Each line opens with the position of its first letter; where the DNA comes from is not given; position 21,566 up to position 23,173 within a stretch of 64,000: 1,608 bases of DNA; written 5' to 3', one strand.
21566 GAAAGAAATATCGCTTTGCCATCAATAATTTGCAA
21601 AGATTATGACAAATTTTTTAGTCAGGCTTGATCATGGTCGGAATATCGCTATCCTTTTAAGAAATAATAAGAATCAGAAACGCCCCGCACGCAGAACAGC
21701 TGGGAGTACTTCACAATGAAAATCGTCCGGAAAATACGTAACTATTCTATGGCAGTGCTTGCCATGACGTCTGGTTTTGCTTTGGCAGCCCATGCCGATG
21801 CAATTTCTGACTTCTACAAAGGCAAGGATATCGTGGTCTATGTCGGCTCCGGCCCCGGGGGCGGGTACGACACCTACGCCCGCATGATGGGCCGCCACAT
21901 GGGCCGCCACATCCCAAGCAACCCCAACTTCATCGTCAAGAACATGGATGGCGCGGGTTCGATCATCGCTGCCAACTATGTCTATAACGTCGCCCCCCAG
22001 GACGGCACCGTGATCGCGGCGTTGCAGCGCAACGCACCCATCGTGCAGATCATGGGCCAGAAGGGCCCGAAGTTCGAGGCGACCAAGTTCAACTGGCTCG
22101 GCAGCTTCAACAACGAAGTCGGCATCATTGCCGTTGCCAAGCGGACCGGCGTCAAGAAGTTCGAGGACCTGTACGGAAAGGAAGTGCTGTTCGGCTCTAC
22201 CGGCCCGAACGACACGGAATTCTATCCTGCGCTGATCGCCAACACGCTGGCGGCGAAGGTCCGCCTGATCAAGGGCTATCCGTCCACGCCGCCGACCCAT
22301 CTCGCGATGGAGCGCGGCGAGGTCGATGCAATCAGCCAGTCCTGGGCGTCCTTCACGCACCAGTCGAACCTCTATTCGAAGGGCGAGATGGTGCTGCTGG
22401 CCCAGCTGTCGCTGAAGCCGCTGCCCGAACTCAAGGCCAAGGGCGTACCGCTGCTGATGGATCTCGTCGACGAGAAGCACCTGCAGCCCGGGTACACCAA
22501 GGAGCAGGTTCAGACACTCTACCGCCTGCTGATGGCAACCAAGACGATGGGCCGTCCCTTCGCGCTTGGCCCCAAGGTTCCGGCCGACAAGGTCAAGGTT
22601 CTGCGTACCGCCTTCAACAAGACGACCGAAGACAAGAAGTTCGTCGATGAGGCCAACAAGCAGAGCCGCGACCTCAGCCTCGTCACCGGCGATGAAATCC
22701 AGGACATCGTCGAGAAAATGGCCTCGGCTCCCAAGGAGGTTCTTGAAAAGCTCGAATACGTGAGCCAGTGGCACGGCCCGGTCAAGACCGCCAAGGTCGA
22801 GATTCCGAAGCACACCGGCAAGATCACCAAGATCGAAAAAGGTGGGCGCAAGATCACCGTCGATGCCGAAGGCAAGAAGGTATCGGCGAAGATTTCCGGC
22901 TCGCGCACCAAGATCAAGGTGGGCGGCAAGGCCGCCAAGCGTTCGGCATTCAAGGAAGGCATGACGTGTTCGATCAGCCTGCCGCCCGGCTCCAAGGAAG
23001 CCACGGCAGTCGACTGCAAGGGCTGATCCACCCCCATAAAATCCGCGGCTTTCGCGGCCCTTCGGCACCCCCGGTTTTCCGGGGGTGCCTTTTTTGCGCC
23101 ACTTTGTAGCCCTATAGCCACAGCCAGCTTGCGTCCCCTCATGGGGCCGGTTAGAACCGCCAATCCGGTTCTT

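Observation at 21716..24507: Tandem Bug-like solute-binding paralogues carrying a conserved, unrecognised about 85-aa Lys-rich C-terminal domain with a Cys pair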

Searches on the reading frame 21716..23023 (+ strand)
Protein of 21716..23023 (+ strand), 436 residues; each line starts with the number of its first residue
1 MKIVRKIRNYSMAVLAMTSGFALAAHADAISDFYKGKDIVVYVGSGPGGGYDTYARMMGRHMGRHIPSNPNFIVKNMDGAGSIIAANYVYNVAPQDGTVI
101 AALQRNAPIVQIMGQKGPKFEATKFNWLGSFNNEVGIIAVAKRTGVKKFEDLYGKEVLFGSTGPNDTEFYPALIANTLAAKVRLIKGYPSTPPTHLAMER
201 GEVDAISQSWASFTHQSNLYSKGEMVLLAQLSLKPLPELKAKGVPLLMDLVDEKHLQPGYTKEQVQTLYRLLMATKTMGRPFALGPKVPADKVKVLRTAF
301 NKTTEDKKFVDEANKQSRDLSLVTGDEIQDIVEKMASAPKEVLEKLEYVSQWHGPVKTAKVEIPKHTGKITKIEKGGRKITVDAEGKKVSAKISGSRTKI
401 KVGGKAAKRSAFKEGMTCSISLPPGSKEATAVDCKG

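Call 3: search_protein_families(library=pfam, proteins=[window:21716-23023:+], max_evalue=1)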
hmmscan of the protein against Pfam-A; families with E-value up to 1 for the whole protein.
window:21716-23023:+ (436 aa): 2 families
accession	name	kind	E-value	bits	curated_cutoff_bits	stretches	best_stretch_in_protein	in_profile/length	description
PF16868.10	NMT1_3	-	0.0067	16.5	27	1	122-209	79-167/289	NMT1-like family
PF12974.12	Phosphonate-bd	-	0.064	13.1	27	0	135-162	86-113/242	ABC transporter, phosphonate, periplasmic substrate-binding protein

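Call 4: search_protein_families(library=ncbifam, proteins=[window:21716-23023:+], max_evalue=1)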
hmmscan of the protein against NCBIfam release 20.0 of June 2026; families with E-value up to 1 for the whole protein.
window:21716-23023:+ (436 aa): 3 families
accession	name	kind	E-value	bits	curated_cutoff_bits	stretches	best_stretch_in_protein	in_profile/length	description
TIGR02122.1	TRAP_TAXI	subfamily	1.2e-07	30.9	84.35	1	10-164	6-151/320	TAXI family TRAP transporter solute-binding subunit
TIGR01728.1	SsuA_fam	subfamily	0.0046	16.2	163.5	1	128-208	75-156/290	aliphatic sulfonate ABC transporter substrate-binding protein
NF040942.2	hypo_ExtJ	equivalog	0.52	10.7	52.5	0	366-410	26-68/77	selenite/tellurite reduction operon protein ExtJ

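Call 6: find_homologous_proteins(query=window:21716-23023:+, max_evalue=0.001)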
Query window:21716-23023:+ (436 aa): 2530 proteins with E <= 0.001 among 8000 candidates; the best 120 are listed.
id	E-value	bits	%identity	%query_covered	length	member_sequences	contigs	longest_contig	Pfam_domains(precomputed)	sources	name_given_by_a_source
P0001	1.0e-287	972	100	100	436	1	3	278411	-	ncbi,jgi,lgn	jgi:tripartite-type tricarboxylate transporter receptor subunit TctC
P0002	2.6e-271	918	93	100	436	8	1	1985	-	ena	-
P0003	4.3e-241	818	81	100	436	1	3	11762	-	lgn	-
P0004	2.7e-238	809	82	100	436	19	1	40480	-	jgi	jgi:tripartite-type tricarboxylate transporter receptor subunit TctC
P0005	4.3e-237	805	81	100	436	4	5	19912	-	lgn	-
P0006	4.3e-208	709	76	94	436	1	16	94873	-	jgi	jgi:tripartite-type tricarboxylate transporter receptor subunit TctC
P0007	4.7e-208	709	73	100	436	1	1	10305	-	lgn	-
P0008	6.3e-192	656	67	100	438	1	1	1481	-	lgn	-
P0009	8.6e-191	652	67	100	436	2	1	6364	-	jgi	jgi:tripartite-type tricarboxylate transporter receptor subunit TctC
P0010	3.6e-188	644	68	97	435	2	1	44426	-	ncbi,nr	ncbi:MAG: hypothetical protein R3229_03955 [Alphaproteobacteria bacterium]|nr:hypothetical protein [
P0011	9.0e-187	639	68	97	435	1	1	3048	-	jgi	jgi:tripartite-type tricarboxylate transporter receptor subunit TctC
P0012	6.8e-184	630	66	98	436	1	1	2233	-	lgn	-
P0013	4.7e-183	627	66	97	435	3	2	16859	-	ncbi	-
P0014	6.7e-183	626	68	97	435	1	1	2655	-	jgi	jgi:tripartite-type tricarboxylate transporter receptor subunit TctC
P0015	6.7e-174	597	64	96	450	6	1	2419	-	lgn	-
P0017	3.8e-164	565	57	100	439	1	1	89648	-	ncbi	-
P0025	1.9e-154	533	57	97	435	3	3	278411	-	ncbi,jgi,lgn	jgi:tripartite-type tricarboxylate transporter receptor subunit TctC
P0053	6.9e-147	508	54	95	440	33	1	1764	PF03401.19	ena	-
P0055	9.9e-147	507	51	100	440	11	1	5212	PF03401.19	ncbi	-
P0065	8.2e-146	504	54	94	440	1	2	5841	PF03401.19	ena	-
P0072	8.6e-145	501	53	94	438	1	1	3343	PF03401.19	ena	-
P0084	2.4e-143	496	51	99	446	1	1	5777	PF03401.19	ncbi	-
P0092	1.1e-142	494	53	94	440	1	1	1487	PF03401.19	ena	-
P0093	1.2e-142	494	53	95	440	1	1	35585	PF03401.19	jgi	-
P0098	9.0e-142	491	52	95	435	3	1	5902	PF03401.19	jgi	jgi:tripartite-type tricarboxylate transporter receptor subunit TctC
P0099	1.1e-141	491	51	94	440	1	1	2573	PF03401.19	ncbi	-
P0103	9.4e-141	488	49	100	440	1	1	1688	PF03401.19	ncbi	-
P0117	1.2e-138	481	50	98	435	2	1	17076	PF03401.19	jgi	-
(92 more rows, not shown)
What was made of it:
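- On TTT solute-binding protein (Bug/TctC, PF03401): A minority of close family members do carry a precomputed PF03401 hit (call 6).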

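Call 7: search_solved_structures(query=window:21716-23023:+, max_evalue=1, show_alignments=2)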
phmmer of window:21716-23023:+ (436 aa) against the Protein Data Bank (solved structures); distinct sequences matched with E-value up to 1: 10.
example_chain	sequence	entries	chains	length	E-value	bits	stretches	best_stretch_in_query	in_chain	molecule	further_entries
2dvz_A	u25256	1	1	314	0.0001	24.6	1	27-151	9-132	Putative exported protein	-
8hka_A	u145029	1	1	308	0.019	17.1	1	46-213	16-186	Periplasmic terephthalate binding protein (TBP)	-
8hkb_A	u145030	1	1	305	0.019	17.1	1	46-213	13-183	Periplasmic terephthalate binding protein (TBP)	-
8hk9_D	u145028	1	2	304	0.019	17.1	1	46-213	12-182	Periplasmic terephthalate binding protein (TBP)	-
6hke_A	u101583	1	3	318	0.045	15.9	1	36-101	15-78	Possible TctC subunit of the Tripartite Tricarboxylate Transport(TTT) Family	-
2qpq_A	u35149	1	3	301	0.11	14.6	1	35-97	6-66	protein Bug27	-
5oei_A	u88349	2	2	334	0.18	13.9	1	36-99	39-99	Uncharacterized protein family UPF0065:Tat pathway signal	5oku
7ndr_A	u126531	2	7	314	0.25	13.4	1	37-212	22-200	Tripartite tricarboxylate transporter substrate binding protein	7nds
4x9t_A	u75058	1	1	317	0.25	13.4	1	33-213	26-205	Uncharacterized protein UPF0065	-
4q0c_A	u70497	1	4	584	0.9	11.6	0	156-210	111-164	Virulence sensor protein BvgS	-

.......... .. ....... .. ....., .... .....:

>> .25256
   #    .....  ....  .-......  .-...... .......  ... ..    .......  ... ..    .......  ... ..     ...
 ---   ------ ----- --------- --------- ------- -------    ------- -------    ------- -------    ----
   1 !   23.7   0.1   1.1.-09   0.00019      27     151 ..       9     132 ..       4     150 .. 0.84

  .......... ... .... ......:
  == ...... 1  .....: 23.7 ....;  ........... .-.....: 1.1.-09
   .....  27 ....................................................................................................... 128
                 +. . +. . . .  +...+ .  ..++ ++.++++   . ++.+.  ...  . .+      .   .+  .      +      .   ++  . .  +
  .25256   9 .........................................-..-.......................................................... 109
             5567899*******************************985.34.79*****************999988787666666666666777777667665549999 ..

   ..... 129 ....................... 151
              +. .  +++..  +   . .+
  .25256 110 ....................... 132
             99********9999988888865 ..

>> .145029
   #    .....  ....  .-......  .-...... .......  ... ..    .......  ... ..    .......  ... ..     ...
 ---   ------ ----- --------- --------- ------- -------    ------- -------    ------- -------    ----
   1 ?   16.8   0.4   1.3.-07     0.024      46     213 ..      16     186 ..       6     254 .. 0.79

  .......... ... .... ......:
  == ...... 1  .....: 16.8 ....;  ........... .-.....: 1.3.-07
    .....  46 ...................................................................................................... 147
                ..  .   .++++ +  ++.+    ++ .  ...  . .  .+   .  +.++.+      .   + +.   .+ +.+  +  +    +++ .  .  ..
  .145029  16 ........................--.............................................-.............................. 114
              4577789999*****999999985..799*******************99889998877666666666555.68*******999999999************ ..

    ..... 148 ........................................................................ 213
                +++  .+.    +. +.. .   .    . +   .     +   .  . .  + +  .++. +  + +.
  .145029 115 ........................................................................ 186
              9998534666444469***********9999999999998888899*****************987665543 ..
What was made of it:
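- On TTT solute-binding protein (Bug/TctC, PF03401): The best phmmer match in the PDB is BugE (2dvz), E 1e-4 (call 7).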

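Call 16: find_encoding_contigs(protein=P0001, flank=10000, max_places=3)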
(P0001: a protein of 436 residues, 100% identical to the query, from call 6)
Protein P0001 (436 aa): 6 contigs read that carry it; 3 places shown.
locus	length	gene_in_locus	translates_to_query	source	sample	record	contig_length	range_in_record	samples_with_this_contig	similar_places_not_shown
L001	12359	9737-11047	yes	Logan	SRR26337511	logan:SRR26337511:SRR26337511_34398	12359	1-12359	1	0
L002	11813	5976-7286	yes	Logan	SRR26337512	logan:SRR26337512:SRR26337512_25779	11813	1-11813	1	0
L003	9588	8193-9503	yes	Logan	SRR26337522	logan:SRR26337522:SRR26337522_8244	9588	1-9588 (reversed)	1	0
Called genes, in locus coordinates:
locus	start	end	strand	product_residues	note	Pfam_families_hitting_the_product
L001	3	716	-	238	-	?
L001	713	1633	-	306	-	PF00561:Abhydrolase_1, PF12146:Hydrolase_4 (faint), PF12697:Abhydrolase_6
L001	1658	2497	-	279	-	PF00581:Rhodanese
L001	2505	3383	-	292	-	PF02668:TauD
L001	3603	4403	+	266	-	PF01925:TauE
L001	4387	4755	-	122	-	-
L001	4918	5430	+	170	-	PF00578:AhpC-TSA, PF08534:Redoxin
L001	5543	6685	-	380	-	PF07883:Cupin_2 (faint), PF02311:AraC_binding (faint)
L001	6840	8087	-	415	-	PF00999:Na_H_Exchanger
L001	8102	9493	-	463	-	-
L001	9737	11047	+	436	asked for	-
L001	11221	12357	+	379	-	?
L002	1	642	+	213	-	?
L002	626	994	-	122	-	-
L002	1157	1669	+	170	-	PF00578:AhpC-TSA, PF08534:Redoxin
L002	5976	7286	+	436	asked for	-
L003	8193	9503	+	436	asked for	-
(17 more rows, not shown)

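Call 17: find_encoding_contigs(protein=P0017, flank=10000, max_places=3)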
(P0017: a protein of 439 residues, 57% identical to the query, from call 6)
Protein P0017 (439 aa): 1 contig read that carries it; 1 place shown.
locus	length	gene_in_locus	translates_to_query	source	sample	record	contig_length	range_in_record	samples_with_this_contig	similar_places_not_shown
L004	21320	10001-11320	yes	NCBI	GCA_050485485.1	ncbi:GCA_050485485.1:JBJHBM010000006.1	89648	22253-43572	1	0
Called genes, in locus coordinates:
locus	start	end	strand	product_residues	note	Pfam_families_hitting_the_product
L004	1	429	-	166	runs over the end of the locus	PF07883:Cupin_2 (weak)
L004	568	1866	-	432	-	-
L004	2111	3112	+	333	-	PF08240:ADH_N, PF00107:ADH_zinc_N, PF13602:ADH_zinc_N_2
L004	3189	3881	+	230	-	PF00596:Aldolase_II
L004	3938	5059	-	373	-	PF02515:CoA_transf_3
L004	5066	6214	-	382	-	PF02771:Acyl-CoA_dh_N, PF02770:Acyl-CoA_dh_M, PF00441:Acyl-CoA_dh_1, PF08028:Acyl-CoA_dh_2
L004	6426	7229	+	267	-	PF01925:TauE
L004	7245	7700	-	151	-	-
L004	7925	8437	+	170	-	PF00578:AhpC-TSA, PF08534:Redoxin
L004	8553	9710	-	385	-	PF02311:AraC_binding (faint), PF07883:Cupin_2 (faint)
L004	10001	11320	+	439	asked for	-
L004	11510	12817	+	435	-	-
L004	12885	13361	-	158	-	PF00034:Cytochrom_C, PF13442:Cytochrome_CBB3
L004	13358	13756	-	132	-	PF00376:MerR, PF13411:MerR_1, PF09278:MerR-DNA-bind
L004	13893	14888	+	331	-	PF02423:OCD_Mu_crystall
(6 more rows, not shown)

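Call 27: predict_structure(alignment_id=A1)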
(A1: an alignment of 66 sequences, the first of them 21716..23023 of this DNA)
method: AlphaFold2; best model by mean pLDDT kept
length: 436 residues; sequences in the alignment: 66
mean_pLDDT: 90.6   pTM: 0.76
mean pLDDT of the five models: 90.6, 90.2, 89.6, 89.4, 88.8
residues with pLDDT >= 90: 353; 70-90: 54; 50-70: 3; < 50: 26
segments of 3 or more residues with pLDDT < 50: 1-26
pLDDT, mean of each block of 10 residues (from residue 1): 46 44 55 96 93 96 97 94 95 98 94 94 98 95 97 97 91 95 91 95 96 94 98 94 96 93 95 93 98 98 97 93 96 95 91 83 88 92 92 85 91 93 87 90
secondary structure, 60 per line:
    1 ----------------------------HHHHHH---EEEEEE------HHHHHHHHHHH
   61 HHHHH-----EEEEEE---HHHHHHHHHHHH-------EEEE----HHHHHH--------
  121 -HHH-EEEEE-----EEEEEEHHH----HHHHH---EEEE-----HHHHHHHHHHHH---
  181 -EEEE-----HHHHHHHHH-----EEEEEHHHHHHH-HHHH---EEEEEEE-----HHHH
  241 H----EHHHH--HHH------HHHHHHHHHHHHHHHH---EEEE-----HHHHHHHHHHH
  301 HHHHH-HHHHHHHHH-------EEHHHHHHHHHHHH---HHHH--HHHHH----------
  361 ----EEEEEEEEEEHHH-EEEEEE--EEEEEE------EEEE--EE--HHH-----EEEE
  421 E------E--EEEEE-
elements in order: H29-34 E38-43 H50-65 E71-76 H80-91 E99-102 H107-112 E126-130 E136-141 H149-153 E157-160 H166-177 E182-185 H191-199 E205-209 H210-216 H218-221 E225-231 H237-241 H247-250 H262-277 E281-284 H290-305 H307-315 H325-336 H340-343 H346-350 E365-374 E379-384 E387-392 E399-402 E417-421 E431-435
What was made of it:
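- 21716..23026 (+): Gene A: 436-aa secreted TTT/Bug-fold receptor with a C-terminal OB module. AlphaFold2 mean pLDDT 90.6 (call 27).
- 22769..22807 (+): Gene A linker (aa 352-364). No secondary structure in the model (call 27).
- On TTT solute-binding protein (Bug/TctC, PF03401): The model is disordered over residues 1-26 (call 27).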

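Call 31: fold_search(model_id=the predicted structure, library=pdb)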
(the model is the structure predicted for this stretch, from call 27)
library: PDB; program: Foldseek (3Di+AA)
matches with E <= 10: 936; with E <= 0.001: 268
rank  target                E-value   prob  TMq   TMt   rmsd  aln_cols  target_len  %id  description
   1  4x9t                  3.3e-16  1.00  0.56  0.81   3.8       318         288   20  Crystal structure of a TctC solute binding protein from Polaromonas (Bpro_3516, Target EFI-510338), no ligand (released 2014-12-24)
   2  8hk9_A                1.2e-15  1.00  0.52  0.74   4.7       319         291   15  Apo-form of Periplasmic terephthalate binding protein (TBP) from Ideonella sakaiensis (released 2023-06-21)
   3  7ndr_C                2.0e-14  1.00  0.48  0.68   5.1       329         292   16  Crystal structure of TphC in an open conformation (released 2021-11-03)
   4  7ndr_B                4.7e-14  1.00  0.49  0.69   5.2       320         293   14  Crystal structure of TphC in an open conformation (released 2021-11-03)
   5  2dvz                  1.1e-13  1.00  0.37  0.48   8.0       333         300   20  Structure of a periplasmic transporter (released 2006-11-07)
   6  7ndr_A                1.7e-13  1.00  0.49  0.68   5.4       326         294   13  Crystal structure of TphC in an open conformation (released 2021-11-03)
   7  7nds                  2.6e-13  1.00  0.39  0.53   7.5       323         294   14  Crystal structure of TphC in a closed conformation (released 2021-11-03)
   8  8hka                  2.8e-13  1.00  0.41  0.55   7.4       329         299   14  TPA bound-form of Periplasmic terephthalate binding protein (TBP) from Ideonella sakaiensis (released 2023-06-21)
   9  5oei                  4.3e-13  1.00  0.42  0.55   7.0       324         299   17  R. palustris Rpa4515 with oxoadipate (released 2017-11-08)
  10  8hkb                  6.8e-13  1.00  0.43  0.57   7.1       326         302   15  TPA bound-form of Periplasmic terephthalate binding protein (TBP) from Ideonella sakaiensis mutant K184D (released 2023-06-21)
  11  2qpq_A                1.4e-12  1.00  0.47  0.65   5.9       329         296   15  Structure of Bug27 from Bordetella pertussis (released 2007-08-21)
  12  2f5x_A                1.5e-12  1.00  0.40  0.52   7.4       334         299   17  Structure of periplasmic binding protein BugD (released 2006-01-24)
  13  6hke_C                3.2e-12  1.00  0.37  0.51   7.7       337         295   15  MatC (Rpa3494) from Rhodopseudomonas palustris with bound malate (released 2018-12-05)
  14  6hke_B                1.7e-11  1.00  0.39  0.50   7.5       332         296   16  MatC (Rpa3494) from Rhodopseudomonas palustris with bound malate (released 2018-12-05)
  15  2f5x_B                2.0e-11  1.00  0.39  0.52   7.4       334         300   17  Structure of periplasmic binding protein BugD (released 2006-01-24)
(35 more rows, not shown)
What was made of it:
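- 21716..23026 (+): Foldseek top 17 matches are all TctC/Bug (call 31).
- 21797..22768 (+): Gene A receptor body (aa 28-351), a two-lobe Venus-flytrap fold with the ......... loop. Calls 7, 27 and 31.
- On TTT solute-binding protein (Bug/TctC, PF03401): The best is 4x9t with E 3e-16 and TM 0.81 normalised to the target (call 31).
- Closest known: TTT solute-binding proteins. Same: Two-lobe Venus-flytrap fold; the top 17 Foldseek PDB matches are all members of this family (call 31).
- Fold of the body: call 31.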
